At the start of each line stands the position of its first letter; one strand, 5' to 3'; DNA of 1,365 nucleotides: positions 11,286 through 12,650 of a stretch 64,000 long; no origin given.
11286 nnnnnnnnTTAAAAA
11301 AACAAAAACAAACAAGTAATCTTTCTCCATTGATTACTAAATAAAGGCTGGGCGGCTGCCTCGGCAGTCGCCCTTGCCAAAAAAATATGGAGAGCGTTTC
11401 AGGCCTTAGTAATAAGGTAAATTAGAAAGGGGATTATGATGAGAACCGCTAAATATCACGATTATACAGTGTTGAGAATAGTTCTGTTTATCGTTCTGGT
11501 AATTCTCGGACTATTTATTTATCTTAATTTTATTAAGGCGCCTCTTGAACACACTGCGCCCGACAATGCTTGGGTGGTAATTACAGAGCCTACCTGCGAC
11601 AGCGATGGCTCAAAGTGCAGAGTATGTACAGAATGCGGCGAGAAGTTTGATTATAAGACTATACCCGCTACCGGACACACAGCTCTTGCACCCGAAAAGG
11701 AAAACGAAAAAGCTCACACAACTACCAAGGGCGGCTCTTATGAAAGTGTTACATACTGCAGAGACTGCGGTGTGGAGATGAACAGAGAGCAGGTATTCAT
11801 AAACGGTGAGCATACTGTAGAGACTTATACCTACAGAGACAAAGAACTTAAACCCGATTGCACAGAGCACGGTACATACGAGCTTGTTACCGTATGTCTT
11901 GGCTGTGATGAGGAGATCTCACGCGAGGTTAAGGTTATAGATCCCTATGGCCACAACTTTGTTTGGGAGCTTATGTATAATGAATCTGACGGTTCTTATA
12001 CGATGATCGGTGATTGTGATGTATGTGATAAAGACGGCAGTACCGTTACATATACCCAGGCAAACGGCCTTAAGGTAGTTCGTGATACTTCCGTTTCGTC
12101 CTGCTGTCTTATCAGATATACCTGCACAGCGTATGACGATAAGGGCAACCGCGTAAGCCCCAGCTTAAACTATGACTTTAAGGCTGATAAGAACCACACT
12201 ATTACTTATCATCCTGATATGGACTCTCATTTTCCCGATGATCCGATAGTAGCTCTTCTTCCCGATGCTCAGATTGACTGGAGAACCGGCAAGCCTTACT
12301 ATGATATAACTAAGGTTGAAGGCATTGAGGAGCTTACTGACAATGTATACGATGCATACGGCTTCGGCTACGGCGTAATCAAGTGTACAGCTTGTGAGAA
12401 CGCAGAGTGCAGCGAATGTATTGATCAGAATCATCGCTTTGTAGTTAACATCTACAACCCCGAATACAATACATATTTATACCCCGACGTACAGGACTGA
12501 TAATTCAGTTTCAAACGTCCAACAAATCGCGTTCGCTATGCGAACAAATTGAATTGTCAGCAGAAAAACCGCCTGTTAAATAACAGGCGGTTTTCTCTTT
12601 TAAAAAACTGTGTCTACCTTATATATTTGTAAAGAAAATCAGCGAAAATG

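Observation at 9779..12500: Adjacent surface proteins combining a bacterial collagen-like triple-helix segment with repeated Cys-rich ...C..C...(T/L/F/Y)GH modules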

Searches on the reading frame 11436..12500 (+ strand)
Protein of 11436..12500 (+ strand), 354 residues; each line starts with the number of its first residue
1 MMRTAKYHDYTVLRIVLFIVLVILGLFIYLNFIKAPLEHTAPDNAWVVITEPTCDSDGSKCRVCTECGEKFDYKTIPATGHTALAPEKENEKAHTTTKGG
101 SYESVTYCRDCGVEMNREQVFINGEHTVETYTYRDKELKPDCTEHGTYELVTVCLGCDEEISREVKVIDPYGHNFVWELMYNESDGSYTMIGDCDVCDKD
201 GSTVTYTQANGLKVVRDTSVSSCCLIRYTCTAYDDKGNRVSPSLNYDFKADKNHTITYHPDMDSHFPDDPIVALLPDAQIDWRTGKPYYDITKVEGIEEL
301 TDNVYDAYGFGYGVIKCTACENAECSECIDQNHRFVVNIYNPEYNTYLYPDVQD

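Call 7: search_protein_families(library=pfam, proteins=[window:11436-12500:+], max_evalue=1)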
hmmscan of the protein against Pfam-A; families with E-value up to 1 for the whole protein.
window:11436-12500:+ (354 aa): 0 families

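Call 8: search_protein_families(library=ncbifam, proteins=[window:11436-12500:+], max_evalue=1)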
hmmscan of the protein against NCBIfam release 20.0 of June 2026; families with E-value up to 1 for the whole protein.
window:11436-12500:+ (354 aa): 2 families
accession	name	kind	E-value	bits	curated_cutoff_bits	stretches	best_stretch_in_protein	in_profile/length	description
NF041023.1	PP0621_fam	subfamily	0.0099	16.1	45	0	87-126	24-63/71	PP0621 family protein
NF033139.1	blaZ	exception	0.072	12.4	580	1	173-238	195-263/281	penicillin-hydrolyzing class A beta-lactamase BlaZ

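Call 13: find_homologous_proteins(query=window:11436-12497:+, max_evalue=0.001)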
Query window:11436-12497:+ (354 aa): 40 proteins with E <= 0.001 among 902 candidates.
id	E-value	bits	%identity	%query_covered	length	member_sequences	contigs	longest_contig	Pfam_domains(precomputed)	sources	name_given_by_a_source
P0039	1.1e-247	839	100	100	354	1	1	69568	-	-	-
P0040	2.3e-180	618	76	100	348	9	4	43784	-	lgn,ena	-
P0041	6.5e-138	478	60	98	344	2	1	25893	-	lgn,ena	-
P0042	1.8e-133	463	60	100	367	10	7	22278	-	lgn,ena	-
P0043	6.5e-125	435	60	98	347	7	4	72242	-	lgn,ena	-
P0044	2.1e-115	404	53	100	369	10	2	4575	-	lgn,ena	-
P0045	2.5e-109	384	50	98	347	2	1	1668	-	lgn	-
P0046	2.1e-87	312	45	98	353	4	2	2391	-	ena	-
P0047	4.0e-85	304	47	99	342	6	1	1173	-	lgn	-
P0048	5.2e-83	297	42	99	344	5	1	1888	-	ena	-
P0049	1.2e-82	296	44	99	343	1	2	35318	-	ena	-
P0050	1.1e-79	286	45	99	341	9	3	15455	-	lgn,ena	-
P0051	6.1e-79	284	43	98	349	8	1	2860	-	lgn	-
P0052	1.6e-78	283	37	97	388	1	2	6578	-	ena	-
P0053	2.6e-75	272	36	98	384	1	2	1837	-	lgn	-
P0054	5.7e-75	271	43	92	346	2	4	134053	-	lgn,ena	-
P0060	1.7e-67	246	36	98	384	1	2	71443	-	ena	-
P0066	2.8e-56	209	35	99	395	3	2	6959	-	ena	-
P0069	6.1e-54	202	35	97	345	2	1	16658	-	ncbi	-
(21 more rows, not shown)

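Call 15: find_encoding_contigs(protein=P0060, flank=8000, max_places=3)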
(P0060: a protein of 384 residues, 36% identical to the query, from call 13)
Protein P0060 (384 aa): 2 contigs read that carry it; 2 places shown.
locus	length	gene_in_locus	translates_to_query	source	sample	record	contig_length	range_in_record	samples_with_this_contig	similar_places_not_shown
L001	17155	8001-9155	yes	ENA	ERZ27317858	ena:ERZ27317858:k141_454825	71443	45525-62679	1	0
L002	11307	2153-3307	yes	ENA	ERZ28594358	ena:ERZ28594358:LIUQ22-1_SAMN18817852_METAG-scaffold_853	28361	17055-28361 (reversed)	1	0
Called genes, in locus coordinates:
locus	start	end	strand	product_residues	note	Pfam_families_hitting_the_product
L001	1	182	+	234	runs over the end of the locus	PF03458:Gly_transporter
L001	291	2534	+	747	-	PF10340:Say1_Mug180, PF20434:BD-FAE, PF07859:Abhydrolase_3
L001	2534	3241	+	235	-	PF19845:DUF6320 (weak)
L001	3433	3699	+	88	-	PF00312:Ribosomal_S15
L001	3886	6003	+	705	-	PF01138:RNase_PH, PF03725:RNase_PH_C, PF03726:PNPase, PF01138:RNase_PH, PF00013:KH_1, PF00575:S1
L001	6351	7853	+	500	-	-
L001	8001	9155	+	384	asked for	-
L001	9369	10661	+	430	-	PF01336:tRNA_anti-codon, PF00152:tRNA-synt_2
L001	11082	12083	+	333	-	PF01569:PAP2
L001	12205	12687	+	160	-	PF22811:Zn_ribbon_NrdR, PF03477:ATP-cone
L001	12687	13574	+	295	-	PF03755:YicC-like_N, PF08340:YicC-like_C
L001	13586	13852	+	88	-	PF04025:RemA-like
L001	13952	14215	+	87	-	-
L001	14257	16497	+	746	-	PF17764:PriA_3primeBD, PF00270:DEAD, PF04851:ResIII, PF18319:Zn_ribbon_PriA, PF00271:Helicase_C (weak), PF18074:PriA_C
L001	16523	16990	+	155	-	PF01327:Pep_deformylase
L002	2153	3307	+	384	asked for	-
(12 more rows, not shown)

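Call 16: find_encoding_contigs(protein=P0040, flank=8000, max_places=3)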
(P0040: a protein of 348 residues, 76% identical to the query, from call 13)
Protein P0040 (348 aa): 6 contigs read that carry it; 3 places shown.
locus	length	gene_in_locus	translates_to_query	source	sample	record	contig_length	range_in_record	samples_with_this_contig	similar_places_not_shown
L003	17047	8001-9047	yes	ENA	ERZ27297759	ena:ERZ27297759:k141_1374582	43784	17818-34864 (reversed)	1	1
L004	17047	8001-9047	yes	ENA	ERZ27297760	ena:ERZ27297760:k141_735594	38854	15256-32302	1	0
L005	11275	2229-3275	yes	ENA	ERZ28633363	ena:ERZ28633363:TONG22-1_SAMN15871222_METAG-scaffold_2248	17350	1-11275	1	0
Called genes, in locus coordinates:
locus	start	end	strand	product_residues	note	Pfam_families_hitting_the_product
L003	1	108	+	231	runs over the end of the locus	PF03458:Gly_transporter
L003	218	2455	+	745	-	PF10340:Say1_Mug180, PF20434:BD-FAE, PF07859:Abhydrolase_3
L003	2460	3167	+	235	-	-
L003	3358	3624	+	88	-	PF00312:Ribosomal_S15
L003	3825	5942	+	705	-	PF01138:RNase_PH, PF03725:RNase_PH_C, PF03726:PNPase, PF01138:RNase_PH, PF00013:KH_1, PF00575:S1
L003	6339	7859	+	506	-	-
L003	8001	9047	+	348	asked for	-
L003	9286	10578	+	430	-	PF01336:tRNA_anti-codon, PF00152:tRNA-synt_2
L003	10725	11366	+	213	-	PF02502:LacAB_rpiB, PF12408:DUF3666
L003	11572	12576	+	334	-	PF01569:PAP2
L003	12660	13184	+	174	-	PF22811:Zn_ribbon_NrdR, PF03477:ATP-cone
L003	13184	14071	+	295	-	PF03755:YicC-like_N, PF08340:YicC-like_C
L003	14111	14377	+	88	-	PF04025:RemA-like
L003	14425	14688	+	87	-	-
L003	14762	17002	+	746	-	PF17764:PriA_3primeBD, PF00270:DEAD, PF04851:ResIII, PF18319:Zn_ribbon_PriA, PF00271:Helicase_C, PF18074:PriA_C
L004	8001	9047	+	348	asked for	-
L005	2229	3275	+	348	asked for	-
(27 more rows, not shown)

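Call 17: find_encoding_contigs(protein=P0054, flank=8000, max_places=3)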
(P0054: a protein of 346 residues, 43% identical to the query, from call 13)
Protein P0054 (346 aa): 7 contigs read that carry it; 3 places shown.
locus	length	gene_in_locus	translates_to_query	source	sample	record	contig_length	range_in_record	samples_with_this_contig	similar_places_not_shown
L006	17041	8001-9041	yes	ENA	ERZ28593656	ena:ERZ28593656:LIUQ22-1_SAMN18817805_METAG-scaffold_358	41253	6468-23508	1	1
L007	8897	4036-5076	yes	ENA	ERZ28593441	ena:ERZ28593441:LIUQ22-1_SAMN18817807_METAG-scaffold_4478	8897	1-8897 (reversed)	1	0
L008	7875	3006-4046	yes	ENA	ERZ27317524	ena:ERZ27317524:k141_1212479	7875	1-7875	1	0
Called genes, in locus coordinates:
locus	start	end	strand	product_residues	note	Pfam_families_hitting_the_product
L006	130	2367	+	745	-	PF10340:Say1_Mug180, PF20434:BD-FAE, PF07859:Abhydrolase_3, PF07247:AATase (faint)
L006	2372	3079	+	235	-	-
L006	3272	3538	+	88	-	PF00312:Ribosomal_S15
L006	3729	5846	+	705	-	PF01138:RNase_PH, PF03725:RNase_PH_C, PF03726:PNPase, PF01138:RNase_PH, PF00013:KH_1, PF00575:S1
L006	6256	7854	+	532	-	PF01391:Collagen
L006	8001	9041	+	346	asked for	-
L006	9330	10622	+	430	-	PF01336:tRNA_anti-codon, PF00152:tRNA-synt_2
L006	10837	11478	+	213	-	PF02502:LacAB_rpiB, PF12408:DUF3666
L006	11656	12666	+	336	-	PF01569:PAP2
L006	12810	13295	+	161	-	PF22811:Zn_ribbon_NrdR, PF03477:ATP-cone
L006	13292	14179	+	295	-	PF03755:YicC-like_N, PF08340:YicC-like_C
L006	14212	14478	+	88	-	PF04025:RemA-like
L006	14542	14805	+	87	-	-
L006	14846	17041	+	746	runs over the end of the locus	PF17764:PriA_3primeBD, PF00270:DEAD, PF04851:ResIII, PF18319:Zn_ribbon_PriA, PF00271:Helicase_C (weak), PF18074:PriA_C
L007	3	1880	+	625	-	?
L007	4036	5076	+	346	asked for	-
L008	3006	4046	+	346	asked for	-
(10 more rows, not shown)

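Call 19: find_related_loci(query=A2, collection=genome_contigs, flank=6000)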
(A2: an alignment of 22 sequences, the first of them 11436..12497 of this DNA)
Query A2 (354 aa) in genome_contigs; peptide patterns used: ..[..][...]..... (x = any residue, [..] = any of these).
5 stretches matched a pattern; 5 encode a relative of the query (tblastn E <= 1e-3); 5 distinct loci.
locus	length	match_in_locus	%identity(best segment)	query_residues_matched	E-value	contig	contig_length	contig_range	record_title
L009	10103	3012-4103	59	1-354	4e-137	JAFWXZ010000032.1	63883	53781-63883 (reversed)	MAG: Clostridia bacterium isolate RGIG6173 Sheep_Rectum-1__c328139, whole genome shotgun sequence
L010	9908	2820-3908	58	2-354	6e-135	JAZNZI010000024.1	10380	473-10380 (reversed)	MAG: Eubacteriales bacterium isolate T1900044768_TS20190234.MAGScoT_cleanbin_000055 SGB_2436_k141_209868, whole genome s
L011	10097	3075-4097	46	2-353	5e-88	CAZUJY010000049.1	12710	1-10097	MAG TPA_asm: uncultured Ruminococcus sp. isolate SRP315200_co1_543 genome assembly, contig: NODE_10548_length_12710_cov_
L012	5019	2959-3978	45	2-353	4e-86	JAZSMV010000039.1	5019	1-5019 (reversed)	MAG: Eubacteriales bacterium isolate T1900044552_TS20190018.MAGScoT_cleanbin_000068 SGB_257_k141_2656887, whole genome s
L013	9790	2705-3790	31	2-320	4e-46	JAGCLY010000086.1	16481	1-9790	MAG: Clostridia bacterium isolate RGIG9912 Yak_Rectum-5__c919967, whole genome shotgun sequence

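Call 56: predict_structure(alignment_id=A4)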
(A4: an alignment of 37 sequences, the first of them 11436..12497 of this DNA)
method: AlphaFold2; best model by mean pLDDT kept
length: 354 residues; sequences in the alignment: 37
mean_pLDDT: 87.1   pTM: 0.56
mean pLDDT of the five models: 87.1, 86.4, 86.4, 86.2, 83.9
residues with pLDDT >= 90: 180; 70-90: 151; 50-70: 14; < 50: 9
segments of 3 or more residues with pLDDT < 50: 1-5, 352-354
pLDDT, mean of each block of 10 residues (from residue 1): 48 84 87 69 83 89 84 89 90 80 91 89 77 94 93 87 94 92 95 84 93 95 95 95 96 89 78 93 91 90 88 94 94 94 79 43
secondary structure, 60 per line:
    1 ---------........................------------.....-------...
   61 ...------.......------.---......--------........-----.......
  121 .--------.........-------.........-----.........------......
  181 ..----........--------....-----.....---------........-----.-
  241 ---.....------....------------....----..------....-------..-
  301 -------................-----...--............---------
elements in order: H10-33 E46-50 E58-63 E70-76 E87-92 E101-108 E114-121 E130-138 E146-154 E160-168 E175-182 E187-194 E203-206 E212-216 E226-233 E244-248 E255-258 E271-274 E287-290 E308-317 H318-323 E334-345

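Call 66: fold_search(model_id=the predicted structure, library=pdb)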
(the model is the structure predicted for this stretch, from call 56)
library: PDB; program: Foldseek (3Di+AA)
matches with E <= 10: 995; with E <= 0.001: 0
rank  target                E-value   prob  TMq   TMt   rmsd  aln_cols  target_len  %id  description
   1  9fx2                  3.0e-03  0.25  0.11  0.05  37.9       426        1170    8  Structure of methylamine activated CD109 (released 2025-03-19)
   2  7cqy_E                5.8e-03  0.66  0.11  0.09  32.8       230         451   10  Tetrathionate hydrolase from Acidithiobacillus ferrooxidans mutant - D325N (released 2021-01-27)
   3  9kzc_B                6.8e-03  0.38  0.10  0.10  33.8       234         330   11  Cryo-EM structure of the LGI1 LRR-LGI1 EPTP-ADAM22 ECD complex (released 2025-06-25)
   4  8q7u                  8.3e-03  0.23  0.11  0.11  45.8       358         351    8  Photorhabdus laumondii lectin PLL in complex with alpha-methyl-fucoside (released 2025-03-05)
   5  9c7v_1                9.2e-03  0.28  0.12  0.06  40.8       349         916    6  Structure of the human BOS:human EMC complex in GDN (released 2024-08-21)
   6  8hq2_D                1.2e-02  0.33  0.09  0.07  35.2       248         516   11  Crystal structure of human ADAM22 in complex with human LGI1 mutant (released 2023-12-13)
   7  2hj4_A                1.3e-02  0.35  0.11  0.11  43.1       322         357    9  Crystal structure of Alcaligenes faecalis AADH complex with p-nitrobenzylamine (released 2007-11-06)
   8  9hcj_10               1.3e-02  0.16  0.10  0.03  43.2       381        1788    6  D. discoideum nuclear pore complex (released 2024-12-25)
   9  6l8a_D                1.4e-02  0.41  0.11  0.09  35.0       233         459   10  Tetrathionate hydrolase from Acidithiobacillus ferrooxidans (released 2020-11-11)
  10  2hxc_B                1.4e-02  0.23  0.10  0.10  46.7       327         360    8  Crystal structure of the benzylamine complex of aromatic amine dehydrogenase in N-semiquinone form (released 2006-09-26)
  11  6l8a_B                1.5e-02  0.47  0.11  0.09  32.8       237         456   10  Tetrathionate hydrolase from Acidithiobacillus ferrooxidans (released 2020-11-11)
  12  8s9s_1                1.6e-02  0.13  0.08  0.04  44.5       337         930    7  Structure of the human ER membrane protein complex (EMC) in GDN (released 2023-05-17)
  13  7nit_F                1.8e-02  0.16  0.12  0.05  29.3       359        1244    9  X-ray structure of a multidomain BbgIII from Bifidobacterium bifidum (released 2021-12-22)
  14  2agl_B                2.1e-02  0.21  0.10  0.10  46.5       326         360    8  Crystal structure of the phenylhydrazine adduct of aromatic amine dehydrogenase from Alcaligenes faecalis (released 2006-04-25)
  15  7nit_C                2.1e-02  0.16  0.12  0.04  29.2       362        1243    8  X-ray structure of a multidomain BbgIII from Bifidobacterium bifidum (released 2021-12-22)
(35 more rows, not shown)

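Call 75: find_encoding_contigs(protein=P0041, flank=2600, max_places=1)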
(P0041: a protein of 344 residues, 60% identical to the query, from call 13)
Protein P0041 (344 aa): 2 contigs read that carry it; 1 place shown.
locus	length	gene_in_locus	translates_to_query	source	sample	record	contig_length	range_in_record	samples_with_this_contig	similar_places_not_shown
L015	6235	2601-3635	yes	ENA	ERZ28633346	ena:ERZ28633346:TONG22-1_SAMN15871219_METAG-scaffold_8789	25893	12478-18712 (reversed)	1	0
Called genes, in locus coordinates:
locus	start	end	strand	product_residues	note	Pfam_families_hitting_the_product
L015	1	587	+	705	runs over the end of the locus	PF01138:RNase_PH, PF03725:RNase_PH_C, PF03726:PNPase, PF01138:RNase_PH, PF00013:KH_1, PF00575:S1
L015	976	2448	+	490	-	-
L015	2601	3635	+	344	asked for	-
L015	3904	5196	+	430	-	PF01336:tRNA_anti-codon, PF00152:tRNA-synt_2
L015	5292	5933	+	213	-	PF02502:LacAB_rpiB, PF12408:DUF3666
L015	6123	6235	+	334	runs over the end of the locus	PF14378:PAP2_3 (faint), PF01569:PAP2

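Call 76: find_encoding_contigs(protein=P0043, flank=2600, max_places=1)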
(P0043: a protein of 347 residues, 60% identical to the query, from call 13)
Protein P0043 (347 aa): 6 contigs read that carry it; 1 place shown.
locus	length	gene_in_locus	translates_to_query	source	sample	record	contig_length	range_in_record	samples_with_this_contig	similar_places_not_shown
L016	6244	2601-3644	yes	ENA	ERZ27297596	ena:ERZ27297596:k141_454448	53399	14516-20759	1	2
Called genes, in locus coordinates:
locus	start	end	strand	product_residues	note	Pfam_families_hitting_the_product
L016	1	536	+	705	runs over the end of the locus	PF01138:RNase_PH, PF03725:RNase_PH_C, PF03726:PNPase, PF01138:RNase_PH, PF00013:KH_1, PF00575:S1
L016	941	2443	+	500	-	-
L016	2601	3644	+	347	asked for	-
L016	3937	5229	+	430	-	PF01336:tRNA_anti-codon, PF00152:tRNA-synt_2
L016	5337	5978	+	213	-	PF02502:LacAB_rpiB, PF12408:DUF3666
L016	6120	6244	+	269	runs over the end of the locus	PF03006:HlyIII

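Call 77: find_encoding_contigs(protein=P0049, flank=2600, max_places=1)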
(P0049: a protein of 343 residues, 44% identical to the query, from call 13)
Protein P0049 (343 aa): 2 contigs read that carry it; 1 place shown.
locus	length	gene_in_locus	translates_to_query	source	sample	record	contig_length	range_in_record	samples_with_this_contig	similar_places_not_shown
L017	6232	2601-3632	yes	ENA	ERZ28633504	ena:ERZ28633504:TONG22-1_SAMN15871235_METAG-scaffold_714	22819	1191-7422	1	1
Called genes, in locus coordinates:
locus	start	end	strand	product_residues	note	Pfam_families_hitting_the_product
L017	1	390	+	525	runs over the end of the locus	?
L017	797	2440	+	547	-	-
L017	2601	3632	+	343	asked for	-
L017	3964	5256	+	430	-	PF01336:tRNA_anti-codon, PF00152:tRNA-synt_2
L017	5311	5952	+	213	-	PF02502:LacAB_rpiB, PF12408:DUF3666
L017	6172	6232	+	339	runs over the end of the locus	PF01569:PAP2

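Call 78: find_encoding_contigs(protein=P0050, flank=2600, max_places=1)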
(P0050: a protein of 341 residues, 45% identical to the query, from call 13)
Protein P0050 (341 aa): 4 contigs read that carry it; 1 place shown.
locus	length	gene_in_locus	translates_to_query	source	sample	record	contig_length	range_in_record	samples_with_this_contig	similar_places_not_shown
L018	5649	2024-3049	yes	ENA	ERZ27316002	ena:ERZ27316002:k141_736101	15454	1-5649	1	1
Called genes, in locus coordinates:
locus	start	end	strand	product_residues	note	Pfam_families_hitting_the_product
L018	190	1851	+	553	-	-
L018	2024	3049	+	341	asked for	-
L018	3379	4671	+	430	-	PF01336:tRNA_anti-codon, PF00152:tRNA-synt_2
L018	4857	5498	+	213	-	PF02502:LacAB_rpiB, PF12408:DUF3666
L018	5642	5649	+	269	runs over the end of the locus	PF03006:HlyIII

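Call 79: find_encoding_contigs(protein=P0069, flank=2600, max_places=1)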
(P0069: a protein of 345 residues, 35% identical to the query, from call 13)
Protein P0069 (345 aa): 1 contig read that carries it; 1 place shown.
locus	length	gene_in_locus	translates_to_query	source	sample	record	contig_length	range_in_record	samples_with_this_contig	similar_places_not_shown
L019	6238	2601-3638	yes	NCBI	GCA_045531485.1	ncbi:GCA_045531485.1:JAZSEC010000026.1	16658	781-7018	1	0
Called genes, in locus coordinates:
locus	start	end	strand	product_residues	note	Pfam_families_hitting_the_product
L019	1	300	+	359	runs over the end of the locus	?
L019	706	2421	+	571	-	PF01391:Collagen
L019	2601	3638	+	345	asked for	-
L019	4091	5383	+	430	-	PF01336:tRNA_anti-codon, PF00152:tRNA-synt_2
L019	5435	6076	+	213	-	PF02502:LacAB_rpiB, PF12408:DUF3666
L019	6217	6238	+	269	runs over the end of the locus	PF03006:HlyIII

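Call 80: find_encoding_contigs(protein=P0066, flank=2600, max_places=1)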
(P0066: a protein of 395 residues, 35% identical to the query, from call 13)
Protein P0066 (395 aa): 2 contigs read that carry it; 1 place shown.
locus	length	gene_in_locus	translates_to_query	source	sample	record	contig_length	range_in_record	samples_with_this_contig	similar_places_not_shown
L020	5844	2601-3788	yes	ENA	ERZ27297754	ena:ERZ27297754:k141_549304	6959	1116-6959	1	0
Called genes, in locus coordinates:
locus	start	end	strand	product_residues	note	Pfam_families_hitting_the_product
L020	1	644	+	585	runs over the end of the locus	?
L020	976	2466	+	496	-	-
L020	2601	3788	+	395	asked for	-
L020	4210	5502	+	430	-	PF01336:tRNA_anti-codon, PF00152:tRNA-synt_2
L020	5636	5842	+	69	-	?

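Call 86: search_solved_structures(query=A4, max_evalue=1)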
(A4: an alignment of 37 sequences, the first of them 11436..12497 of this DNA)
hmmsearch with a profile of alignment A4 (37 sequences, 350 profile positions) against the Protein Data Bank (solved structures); distinct sequences matched with E-value up to 1: 3.
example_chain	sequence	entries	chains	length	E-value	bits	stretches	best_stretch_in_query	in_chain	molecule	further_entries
9qa6_A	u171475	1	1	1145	0.028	17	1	35-124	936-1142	IgA protease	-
6tr8_A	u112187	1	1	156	0.04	16.5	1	97-160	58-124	Peptide-methionine (R)-S-oxide reductase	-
5msl_A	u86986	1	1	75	0.063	15.9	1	104-164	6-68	Anti-sigma-F factor Fin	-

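Call 87: search_protein_families(library=phrogs, proteins=[window:11436-12500:+], max_evalue=0.01)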
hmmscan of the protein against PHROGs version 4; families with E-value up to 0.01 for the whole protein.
window:11436-12500:+ (354 aa): 0 families

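Call 93: search_dna_similar(query=window:11436-12497:+, collection=phages, mode=protein, max_evalue=0.001, max_rows=10)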
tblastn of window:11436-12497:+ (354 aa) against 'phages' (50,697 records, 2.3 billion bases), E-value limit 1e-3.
No match.

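Call 102: fold_search(model_id=the predicted structure, library=viral)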
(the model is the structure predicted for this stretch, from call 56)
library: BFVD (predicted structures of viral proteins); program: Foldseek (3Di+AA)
matches with E <= 10: 768; with E <= 0.001: 2
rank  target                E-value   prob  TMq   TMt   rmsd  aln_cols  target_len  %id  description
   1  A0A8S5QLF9            1.0e-08  1.00  0.22  0.14  23.1       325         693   18  S-layer homology domain (Fragment) [Podoviridae sp. ctdRZ1]
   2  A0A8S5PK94            3.6e-04  0.57  0.11  0.06  46.4       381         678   13  Uncharacterized protein [Podoviridae sp. ctnCN2]
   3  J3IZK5                1.2e-03  0.35  0.10  0.08  45.1       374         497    9  (no name in the UniProt tables at hand)
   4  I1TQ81                1.4e-03  0.87  0.20  0.11  19.6       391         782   11  (no name in the UniProt tables at hand)
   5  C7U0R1                1.8e-03  0.66  0.17  0.12  19.6       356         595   12  (no name in the UniProt tables at hand)
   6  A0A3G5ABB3            2.2e-03  0.60  0.11  0.10  40.9       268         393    9  Putative E3 ubiquitin ligase complex SCF subunit sconB [Hyperionvirus sp.]
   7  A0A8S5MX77            2.6e-03  0.51  0.14  0.10  26.4       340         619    9  Interleukin-6 receptor subunit beta Receptor, Fibronectin Type III [Siphoviridae sp. ct91l7]
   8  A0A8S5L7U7            2.6e-03  0.28  0.12  0.06  41.2       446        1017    8  Uncharacterized protein [CrAss-like virus sp. ctt4r3]
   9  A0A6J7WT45            2.6e-03  0.25  0.09  0.07  46.0       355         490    9  Uncharacterized protein [uncultured Caudovirales phage]
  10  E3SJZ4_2              2.8e-03  0.33  0.11  0.05  38.4       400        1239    9  Structural protein [Synechococcus phage S-ShM2]
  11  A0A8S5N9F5            3.4e-03  0.75  0.18  0.13  19.5       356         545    9  Uncharacterized protein [Siphoviridae sp. ctBmU27]
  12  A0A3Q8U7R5            3.6e-03  0.33  0.09  0.07  42.0       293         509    8  Putative BTB/POZ domain-containing protein [Megavirus baoshan]
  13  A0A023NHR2            4.4e-03  0.30  0.12  0.07  20.2       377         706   10  (no name in the UniProt tables at hand)
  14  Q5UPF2                4.4e-03  0.13  0.08  0.06  46.8       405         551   10  Putative BTB/POZ domain-containing protein L76 [Acanthamoeba polyphaga mimivirus]
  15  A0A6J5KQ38            4.9e-03  0.35  0.12  0.08  41.6       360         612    8  Uncharacterized protein [uncultured Caudovirales phage]
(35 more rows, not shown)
